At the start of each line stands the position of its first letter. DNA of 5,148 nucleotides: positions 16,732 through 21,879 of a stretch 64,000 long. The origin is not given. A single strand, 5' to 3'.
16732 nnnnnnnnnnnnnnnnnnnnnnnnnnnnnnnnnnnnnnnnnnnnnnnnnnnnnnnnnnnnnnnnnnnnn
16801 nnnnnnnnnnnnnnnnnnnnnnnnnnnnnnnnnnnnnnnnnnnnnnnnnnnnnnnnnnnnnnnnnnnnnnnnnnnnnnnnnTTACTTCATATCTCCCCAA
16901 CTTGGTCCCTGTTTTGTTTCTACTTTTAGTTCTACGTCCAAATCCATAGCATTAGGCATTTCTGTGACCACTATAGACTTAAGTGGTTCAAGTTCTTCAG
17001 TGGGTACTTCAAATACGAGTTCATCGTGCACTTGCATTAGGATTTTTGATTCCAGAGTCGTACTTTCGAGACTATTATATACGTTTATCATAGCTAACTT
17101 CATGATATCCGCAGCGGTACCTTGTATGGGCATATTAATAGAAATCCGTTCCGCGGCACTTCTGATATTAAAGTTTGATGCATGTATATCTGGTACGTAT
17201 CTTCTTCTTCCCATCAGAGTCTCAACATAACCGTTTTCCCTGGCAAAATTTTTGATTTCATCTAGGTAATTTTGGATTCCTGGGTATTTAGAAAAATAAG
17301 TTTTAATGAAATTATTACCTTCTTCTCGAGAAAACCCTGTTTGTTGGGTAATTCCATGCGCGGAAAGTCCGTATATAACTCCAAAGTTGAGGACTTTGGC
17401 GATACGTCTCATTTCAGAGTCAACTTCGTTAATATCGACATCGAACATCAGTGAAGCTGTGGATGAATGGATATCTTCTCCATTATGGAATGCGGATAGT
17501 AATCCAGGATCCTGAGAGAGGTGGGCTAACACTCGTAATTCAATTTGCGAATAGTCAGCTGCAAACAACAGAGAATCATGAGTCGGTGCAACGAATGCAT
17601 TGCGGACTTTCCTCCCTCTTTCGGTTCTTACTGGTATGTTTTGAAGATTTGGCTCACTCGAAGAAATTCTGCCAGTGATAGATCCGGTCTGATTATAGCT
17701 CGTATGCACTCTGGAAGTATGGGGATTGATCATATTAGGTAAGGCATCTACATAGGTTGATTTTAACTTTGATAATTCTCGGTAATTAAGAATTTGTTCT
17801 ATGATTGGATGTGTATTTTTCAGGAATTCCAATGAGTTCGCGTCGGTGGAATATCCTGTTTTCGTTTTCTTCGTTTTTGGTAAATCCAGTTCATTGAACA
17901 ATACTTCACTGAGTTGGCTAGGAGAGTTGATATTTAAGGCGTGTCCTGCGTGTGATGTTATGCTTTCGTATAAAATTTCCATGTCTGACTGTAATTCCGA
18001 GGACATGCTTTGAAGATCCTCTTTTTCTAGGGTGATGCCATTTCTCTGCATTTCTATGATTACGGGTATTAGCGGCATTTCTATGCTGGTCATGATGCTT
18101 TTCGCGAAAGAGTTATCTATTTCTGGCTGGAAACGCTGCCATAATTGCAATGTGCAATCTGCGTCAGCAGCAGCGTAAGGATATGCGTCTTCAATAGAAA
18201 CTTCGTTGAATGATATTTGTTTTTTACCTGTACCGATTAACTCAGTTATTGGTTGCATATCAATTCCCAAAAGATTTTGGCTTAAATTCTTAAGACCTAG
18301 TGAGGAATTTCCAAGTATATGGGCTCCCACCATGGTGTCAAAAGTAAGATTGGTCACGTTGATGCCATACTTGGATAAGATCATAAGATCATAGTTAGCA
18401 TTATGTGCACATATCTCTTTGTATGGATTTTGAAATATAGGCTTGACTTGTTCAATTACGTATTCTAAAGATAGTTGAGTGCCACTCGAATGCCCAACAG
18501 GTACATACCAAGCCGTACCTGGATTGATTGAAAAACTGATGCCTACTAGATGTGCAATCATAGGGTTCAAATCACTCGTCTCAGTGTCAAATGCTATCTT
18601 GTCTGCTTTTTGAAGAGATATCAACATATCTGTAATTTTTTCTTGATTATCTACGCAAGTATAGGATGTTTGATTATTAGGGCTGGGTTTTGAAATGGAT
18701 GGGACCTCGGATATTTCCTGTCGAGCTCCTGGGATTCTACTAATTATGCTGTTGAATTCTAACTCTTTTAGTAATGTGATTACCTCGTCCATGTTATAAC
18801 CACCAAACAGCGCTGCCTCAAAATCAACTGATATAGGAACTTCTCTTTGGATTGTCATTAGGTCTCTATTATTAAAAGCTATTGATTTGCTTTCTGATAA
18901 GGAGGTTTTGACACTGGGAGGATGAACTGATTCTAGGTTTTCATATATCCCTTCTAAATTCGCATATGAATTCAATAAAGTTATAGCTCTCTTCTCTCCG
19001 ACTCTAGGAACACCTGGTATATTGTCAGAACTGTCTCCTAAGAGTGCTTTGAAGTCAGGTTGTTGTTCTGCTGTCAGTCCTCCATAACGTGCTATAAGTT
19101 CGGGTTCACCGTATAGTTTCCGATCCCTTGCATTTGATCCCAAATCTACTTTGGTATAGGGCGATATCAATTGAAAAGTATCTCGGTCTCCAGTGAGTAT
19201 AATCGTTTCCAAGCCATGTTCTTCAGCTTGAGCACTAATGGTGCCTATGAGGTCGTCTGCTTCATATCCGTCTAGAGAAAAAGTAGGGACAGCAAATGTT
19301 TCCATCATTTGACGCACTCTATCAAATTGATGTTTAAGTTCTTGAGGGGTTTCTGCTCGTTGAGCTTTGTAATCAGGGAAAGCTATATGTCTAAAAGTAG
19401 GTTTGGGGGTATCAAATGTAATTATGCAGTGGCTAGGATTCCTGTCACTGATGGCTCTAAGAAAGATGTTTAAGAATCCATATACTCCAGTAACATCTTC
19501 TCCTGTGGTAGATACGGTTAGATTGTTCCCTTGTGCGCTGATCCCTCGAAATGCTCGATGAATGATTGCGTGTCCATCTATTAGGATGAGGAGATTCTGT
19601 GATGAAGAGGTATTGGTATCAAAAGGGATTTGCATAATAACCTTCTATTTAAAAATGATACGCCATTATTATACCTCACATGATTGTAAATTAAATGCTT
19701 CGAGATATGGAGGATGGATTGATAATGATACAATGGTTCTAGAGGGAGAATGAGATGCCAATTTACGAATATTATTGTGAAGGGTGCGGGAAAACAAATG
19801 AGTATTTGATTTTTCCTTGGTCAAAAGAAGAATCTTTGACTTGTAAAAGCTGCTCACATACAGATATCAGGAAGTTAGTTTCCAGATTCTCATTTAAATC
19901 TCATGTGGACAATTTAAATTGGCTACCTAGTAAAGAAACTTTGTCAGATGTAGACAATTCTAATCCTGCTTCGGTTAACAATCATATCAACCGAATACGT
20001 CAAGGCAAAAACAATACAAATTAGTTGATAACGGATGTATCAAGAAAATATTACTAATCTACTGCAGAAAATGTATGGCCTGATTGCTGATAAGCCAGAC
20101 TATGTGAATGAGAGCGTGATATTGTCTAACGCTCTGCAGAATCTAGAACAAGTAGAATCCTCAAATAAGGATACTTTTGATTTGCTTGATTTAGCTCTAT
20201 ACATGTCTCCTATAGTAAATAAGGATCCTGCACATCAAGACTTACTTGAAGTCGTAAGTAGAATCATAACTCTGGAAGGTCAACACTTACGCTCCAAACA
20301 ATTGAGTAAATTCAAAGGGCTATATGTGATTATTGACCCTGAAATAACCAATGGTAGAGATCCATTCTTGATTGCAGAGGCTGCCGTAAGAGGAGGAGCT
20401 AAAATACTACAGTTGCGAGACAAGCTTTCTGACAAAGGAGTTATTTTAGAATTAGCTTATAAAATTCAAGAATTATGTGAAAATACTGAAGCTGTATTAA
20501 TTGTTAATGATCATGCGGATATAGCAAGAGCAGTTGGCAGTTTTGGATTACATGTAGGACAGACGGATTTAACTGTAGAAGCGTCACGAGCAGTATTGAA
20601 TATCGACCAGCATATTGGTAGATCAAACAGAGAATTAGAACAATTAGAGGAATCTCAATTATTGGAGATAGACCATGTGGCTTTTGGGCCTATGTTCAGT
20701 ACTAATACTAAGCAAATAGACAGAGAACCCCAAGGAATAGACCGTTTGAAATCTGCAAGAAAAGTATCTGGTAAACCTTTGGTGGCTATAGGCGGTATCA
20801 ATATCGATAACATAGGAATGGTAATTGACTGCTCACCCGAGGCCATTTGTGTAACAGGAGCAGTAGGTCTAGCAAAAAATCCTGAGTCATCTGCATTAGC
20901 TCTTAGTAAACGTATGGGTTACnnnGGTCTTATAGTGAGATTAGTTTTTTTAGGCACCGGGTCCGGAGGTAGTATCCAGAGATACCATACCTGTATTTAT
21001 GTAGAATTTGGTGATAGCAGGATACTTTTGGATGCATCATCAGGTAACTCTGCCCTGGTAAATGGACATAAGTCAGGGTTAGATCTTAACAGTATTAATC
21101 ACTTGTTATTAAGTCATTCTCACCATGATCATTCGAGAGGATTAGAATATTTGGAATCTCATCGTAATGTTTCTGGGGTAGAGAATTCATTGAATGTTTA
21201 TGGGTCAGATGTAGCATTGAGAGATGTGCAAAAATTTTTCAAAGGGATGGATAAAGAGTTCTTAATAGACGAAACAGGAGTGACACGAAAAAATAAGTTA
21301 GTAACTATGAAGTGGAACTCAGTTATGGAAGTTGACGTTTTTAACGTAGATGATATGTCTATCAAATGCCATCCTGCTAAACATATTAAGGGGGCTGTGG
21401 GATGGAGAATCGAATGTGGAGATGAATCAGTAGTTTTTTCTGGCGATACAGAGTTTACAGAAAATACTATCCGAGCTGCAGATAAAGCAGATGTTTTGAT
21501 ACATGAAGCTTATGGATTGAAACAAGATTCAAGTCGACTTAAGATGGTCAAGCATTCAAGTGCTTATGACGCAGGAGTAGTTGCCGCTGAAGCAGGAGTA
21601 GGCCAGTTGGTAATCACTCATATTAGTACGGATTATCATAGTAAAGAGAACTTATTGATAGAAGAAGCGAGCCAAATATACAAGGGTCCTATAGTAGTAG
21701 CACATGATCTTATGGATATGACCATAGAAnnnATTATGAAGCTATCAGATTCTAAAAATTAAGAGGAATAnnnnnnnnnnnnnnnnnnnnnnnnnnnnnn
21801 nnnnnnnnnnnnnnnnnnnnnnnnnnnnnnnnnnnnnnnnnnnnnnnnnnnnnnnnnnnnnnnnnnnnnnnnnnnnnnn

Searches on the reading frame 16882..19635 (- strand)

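Call 5: search_protein_families(library=pfam, proteins=[window:16882-19635:-], max_evalue=0.01)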
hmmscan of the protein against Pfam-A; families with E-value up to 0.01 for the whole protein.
window:16882-19635:- (917 aa): 4 families
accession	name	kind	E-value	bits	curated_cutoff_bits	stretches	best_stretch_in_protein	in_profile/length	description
PF00476.26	DNA_pol_A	-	5.3e-162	539.5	34.3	1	539-915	2-381/381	DNA polymerase family A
PF02739.22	5_3_exonuc_N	-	2.9e-47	160.9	34.3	1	16-185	2-164/164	5'-3' exonuclease, N-terminal resolvase-like domain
PF01612.26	DNA_pol_A_exo1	-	1.2e-30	107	23.6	1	325-506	1-172/173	3'-5' exonuclease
PF01367.25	5_3_exonuc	-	2.5e-26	92.4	40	1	188-278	2-92/97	5'-3' exonuclease, C-terminal SAM fold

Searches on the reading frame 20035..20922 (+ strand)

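Call 88: search_protein_families(library=pfam, proteins=[window:20035-20922:+], max_evalue=0.001)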
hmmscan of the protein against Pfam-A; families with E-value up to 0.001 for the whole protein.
window:20035-20922:+ (296 aa): 1 family
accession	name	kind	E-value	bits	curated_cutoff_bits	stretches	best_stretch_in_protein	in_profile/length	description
PF02581.23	TMP-TENI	-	8.7e-47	159.2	27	1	96-276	1-179/180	Thiamine monophosphate synthase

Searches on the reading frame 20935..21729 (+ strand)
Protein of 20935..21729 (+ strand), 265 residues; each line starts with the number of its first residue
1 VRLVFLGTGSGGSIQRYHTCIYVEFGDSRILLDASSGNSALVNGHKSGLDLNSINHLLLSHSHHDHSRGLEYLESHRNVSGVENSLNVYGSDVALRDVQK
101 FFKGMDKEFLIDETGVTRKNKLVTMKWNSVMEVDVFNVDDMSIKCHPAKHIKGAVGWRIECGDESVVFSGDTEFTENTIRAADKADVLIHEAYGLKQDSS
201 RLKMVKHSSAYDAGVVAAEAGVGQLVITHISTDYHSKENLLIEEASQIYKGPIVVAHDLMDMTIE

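Call 88: search_protein_families(library=pfam, proteins=[window:20935-21729:+], max_evalue=0.001)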
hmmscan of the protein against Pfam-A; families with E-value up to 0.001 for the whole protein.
window:20935-21729:+ (265 aa): 4 families
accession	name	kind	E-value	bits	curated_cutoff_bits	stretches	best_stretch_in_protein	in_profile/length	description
PF12706.13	Lactamase_B_2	-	1.2e-19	71.1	27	1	29-230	2-200/200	Beta-lactamase superfamily domain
PF00753.33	Lactamase_B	-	2.1e-15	57.6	22.7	1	16-184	4-162/196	Metallo-beta-lactamase superfamily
PF13483.12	Lactamase_B_3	-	3.2e-06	27.6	24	1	18-190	7-131/160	Beta-lactamase superfamily domain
PF16661.11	Lactamase_B_6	-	0.00056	19.8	27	0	23-168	2-158/193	Metallo-beta-lactamase superfamily domain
